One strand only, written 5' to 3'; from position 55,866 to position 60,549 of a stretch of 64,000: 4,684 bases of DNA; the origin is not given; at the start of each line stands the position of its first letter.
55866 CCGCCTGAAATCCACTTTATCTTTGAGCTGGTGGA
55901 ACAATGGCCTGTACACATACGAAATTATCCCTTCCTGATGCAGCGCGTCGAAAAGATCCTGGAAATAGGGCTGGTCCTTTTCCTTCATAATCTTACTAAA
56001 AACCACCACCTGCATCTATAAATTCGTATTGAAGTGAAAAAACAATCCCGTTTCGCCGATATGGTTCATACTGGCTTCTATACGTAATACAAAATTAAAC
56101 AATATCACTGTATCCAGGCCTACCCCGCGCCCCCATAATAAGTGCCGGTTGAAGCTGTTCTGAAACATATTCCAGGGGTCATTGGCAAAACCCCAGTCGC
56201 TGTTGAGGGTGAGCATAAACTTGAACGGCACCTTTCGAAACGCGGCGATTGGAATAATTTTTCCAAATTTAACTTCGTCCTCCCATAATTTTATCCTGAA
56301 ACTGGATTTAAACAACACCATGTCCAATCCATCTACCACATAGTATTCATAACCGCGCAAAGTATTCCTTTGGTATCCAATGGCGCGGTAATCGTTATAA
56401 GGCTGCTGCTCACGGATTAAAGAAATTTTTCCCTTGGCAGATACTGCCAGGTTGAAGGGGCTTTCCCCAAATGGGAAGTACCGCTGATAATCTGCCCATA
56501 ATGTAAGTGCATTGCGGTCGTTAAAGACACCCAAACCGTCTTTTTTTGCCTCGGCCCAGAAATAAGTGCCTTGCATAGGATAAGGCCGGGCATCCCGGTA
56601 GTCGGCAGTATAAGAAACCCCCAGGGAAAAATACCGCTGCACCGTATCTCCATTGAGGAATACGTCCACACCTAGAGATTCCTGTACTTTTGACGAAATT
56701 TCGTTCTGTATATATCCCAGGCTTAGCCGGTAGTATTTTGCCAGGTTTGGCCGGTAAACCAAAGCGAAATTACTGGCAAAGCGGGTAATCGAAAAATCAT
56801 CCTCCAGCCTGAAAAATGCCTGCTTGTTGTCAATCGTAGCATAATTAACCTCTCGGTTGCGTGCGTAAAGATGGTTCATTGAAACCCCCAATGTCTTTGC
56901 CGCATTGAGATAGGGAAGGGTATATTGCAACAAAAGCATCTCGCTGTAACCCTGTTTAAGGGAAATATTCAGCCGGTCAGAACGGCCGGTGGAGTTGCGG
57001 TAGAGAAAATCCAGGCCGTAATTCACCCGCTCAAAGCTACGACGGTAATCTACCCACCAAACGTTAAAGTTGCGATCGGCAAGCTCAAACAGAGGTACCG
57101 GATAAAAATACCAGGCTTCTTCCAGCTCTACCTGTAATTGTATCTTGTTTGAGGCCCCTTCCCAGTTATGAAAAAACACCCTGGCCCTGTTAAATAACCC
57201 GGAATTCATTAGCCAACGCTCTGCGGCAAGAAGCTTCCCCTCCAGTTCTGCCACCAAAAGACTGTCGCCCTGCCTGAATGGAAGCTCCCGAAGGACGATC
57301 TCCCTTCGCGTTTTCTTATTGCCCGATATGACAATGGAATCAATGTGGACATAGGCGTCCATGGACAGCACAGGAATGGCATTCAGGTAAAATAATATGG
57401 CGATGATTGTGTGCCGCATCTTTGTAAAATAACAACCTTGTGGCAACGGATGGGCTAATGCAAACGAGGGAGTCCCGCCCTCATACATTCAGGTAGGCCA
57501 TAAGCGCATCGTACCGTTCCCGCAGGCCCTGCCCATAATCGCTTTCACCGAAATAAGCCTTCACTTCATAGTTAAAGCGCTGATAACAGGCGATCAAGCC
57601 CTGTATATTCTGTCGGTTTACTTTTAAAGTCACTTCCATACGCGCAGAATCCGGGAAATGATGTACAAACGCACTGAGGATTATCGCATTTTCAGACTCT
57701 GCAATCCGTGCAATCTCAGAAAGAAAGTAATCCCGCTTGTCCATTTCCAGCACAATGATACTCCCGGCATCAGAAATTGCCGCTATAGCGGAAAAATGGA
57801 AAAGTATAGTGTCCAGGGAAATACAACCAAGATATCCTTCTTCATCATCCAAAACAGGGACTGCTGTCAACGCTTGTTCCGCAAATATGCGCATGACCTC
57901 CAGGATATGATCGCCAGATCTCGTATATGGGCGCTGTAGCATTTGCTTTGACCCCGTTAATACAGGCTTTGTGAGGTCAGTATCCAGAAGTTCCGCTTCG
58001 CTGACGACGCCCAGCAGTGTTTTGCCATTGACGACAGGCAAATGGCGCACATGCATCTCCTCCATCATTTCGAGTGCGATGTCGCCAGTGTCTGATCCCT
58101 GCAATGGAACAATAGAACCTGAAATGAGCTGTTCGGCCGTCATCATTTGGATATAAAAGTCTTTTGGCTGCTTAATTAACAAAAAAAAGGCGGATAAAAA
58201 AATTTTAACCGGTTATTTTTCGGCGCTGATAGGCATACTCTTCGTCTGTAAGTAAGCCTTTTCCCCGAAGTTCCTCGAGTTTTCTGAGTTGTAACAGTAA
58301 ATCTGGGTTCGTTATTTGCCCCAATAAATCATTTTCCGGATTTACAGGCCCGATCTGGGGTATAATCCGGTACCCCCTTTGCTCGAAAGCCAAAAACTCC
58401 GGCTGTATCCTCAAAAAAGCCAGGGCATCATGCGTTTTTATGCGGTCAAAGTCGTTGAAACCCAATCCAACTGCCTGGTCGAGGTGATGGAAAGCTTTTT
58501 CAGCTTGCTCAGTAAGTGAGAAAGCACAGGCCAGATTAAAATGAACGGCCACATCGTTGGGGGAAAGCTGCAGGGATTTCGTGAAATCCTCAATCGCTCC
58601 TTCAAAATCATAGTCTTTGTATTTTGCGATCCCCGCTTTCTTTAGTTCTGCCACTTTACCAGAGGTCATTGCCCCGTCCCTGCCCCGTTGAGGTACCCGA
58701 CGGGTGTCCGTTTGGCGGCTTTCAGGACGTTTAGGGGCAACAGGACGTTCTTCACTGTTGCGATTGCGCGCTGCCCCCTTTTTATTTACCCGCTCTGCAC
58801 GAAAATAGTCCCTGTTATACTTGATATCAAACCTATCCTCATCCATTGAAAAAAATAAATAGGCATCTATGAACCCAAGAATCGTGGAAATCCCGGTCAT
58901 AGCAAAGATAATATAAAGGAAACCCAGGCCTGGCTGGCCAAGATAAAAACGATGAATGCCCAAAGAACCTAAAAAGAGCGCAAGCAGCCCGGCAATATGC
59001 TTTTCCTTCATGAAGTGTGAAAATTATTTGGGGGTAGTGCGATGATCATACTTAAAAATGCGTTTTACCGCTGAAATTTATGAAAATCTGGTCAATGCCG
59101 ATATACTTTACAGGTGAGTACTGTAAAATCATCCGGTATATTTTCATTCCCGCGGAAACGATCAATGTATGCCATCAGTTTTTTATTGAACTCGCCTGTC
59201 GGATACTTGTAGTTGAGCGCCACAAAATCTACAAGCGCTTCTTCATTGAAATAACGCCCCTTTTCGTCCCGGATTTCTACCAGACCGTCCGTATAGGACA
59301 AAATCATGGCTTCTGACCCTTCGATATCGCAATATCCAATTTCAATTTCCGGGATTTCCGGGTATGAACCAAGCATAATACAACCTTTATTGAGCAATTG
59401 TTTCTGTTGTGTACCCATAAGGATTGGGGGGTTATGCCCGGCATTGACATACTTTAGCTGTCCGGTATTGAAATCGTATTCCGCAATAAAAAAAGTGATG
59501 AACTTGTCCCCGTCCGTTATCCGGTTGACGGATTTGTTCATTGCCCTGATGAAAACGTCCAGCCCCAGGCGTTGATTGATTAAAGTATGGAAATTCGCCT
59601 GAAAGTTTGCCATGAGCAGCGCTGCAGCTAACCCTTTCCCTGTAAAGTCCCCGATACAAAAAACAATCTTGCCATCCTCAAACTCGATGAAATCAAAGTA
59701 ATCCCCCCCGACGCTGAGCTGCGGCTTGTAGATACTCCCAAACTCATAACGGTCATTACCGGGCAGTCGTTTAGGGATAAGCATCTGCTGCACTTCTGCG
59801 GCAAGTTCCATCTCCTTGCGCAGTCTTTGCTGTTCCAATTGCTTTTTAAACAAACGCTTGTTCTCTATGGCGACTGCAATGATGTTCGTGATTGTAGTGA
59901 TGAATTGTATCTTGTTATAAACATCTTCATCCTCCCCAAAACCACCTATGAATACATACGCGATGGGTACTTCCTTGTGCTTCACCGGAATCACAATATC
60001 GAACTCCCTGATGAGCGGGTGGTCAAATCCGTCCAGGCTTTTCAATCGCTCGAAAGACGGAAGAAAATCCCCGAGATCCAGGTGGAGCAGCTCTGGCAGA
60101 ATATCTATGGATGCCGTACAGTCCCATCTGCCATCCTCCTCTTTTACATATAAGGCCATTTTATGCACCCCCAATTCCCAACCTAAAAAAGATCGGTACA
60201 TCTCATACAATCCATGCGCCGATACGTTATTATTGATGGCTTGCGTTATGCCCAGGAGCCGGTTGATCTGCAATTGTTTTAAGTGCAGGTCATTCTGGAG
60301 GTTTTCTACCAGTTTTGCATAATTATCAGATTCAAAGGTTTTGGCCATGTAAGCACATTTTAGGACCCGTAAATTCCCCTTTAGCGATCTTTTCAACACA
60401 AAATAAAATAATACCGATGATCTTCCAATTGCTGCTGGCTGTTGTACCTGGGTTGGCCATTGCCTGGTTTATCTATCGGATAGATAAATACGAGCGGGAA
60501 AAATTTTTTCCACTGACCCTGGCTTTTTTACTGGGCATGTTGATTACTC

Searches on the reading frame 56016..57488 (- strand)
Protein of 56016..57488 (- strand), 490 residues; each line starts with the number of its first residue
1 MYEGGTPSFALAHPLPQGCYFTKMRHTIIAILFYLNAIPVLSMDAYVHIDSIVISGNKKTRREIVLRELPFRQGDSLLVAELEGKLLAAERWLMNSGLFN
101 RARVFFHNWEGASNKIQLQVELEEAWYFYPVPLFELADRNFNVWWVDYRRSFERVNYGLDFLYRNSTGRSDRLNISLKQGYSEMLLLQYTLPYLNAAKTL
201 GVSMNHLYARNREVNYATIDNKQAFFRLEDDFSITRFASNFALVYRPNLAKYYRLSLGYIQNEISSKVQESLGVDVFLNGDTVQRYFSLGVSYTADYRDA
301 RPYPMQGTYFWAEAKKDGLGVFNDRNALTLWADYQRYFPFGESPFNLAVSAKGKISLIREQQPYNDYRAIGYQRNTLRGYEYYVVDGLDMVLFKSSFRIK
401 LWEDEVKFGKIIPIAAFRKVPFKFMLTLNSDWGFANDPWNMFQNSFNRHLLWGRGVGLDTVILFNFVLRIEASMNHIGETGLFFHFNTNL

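Call 54: search_protein_families(library=pfam, proteins=[window:56016-57488:-], max_evalue=0.00001)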
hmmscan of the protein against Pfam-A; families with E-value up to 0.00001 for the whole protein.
window:56016-57488:- (490 aa): 2 families
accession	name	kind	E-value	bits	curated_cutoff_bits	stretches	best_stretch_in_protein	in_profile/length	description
PF01103.29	Omp85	-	9.9e-07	29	24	1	165-382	1-212/325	Omp85 superfamily domain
PF07244.20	POTRA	-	1.3e-06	29.4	21.3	1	48-122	2-76/79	Surface antigen variable number repeat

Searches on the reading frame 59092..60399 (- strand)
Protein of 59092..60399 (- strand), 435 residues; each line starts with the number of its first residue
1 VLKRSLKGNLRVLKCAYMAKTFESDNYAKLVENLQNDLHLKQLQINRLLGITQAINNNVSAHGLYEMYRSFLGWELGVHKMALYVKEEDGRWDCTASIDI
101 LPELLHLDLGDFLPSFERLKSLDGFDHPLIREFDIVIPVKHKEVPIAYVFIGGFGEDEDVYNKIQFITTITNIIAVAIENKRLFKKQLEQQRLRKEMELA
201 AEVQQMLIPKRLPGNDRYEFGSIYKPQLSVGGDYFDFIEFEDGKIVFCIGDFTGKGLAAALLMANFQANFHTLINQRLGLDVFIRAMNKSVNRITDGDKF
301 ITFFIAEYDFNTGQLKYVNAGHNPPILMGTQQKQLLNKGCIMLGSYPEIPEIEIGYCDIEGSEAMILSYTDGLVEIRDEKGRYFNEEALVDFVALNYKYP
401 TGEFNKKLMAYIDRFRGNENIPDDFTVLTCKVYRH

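Call 54: search_protein_families(library=pfam, proteins=[window:59092-60399:-], max_evalue=0.00001)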
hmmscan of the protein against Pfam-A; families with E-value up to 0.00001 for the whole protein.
window:59092-60399:- (435 aa): 1 family
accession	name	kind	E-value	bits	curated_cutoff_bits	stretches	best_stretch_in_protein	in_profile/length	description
PF07228.17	SpoIIE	-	1.6e-37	129.8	25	1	242-432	2-191/192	Stage II sporulation protein E (SpoIIE)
